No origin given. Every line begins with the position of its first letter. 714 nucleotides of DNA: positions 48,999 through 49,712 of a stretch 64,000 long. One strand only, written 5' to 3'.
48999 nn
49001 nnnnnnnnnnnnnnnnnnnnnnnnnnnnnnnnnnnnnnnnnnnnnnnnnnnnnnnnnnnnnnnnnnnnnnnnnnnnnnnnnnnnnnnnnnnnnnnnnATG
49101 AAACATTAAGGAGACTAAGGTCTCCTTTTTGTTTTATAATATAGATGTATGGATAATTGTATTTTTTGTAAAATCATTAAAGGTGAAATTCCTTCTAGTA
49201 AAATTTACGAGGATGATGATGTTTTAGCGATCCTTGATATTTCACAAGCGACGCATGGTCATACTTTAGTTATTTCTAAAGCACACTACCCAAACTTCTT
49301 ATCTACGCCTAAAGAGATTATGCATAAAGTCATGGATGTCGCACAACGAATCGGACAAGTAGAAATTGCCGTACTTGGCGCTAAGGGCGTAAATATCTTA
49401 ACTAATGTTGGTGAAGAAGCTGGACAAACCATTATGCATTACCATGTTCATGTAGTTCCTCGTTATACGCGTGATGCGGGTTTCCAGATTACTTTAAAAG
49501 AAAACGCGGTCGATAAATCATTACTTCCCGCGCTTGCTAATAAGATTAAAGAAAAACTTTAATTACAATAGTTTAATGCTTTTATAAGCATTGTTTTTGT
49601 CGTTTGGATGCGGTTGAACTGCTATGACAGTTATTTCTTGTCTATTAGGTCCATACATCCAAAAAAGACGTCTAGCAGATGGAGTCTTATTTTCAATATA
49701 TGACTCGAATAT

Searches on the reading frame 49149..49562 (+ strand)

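Call 47: search_protein_families(library=pfam, proteins=[window:49149-49562:+], max_evalue=0.001)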
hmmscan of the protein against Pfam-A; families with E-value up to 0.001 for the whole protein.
window:49149-49562:+ (137 aa): 2 families
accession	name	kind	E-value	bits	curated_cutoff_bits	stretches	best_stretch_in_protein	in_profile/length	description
PF01230.28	HIT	-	2.6e-27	95.8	21.5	1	11-107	1-97/98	HIT domain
PF11969.13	DcpS_C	-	1.4e-12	48.5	24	1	3-103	1-100/114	Scavenger mRNA decapping enzyme C-term binding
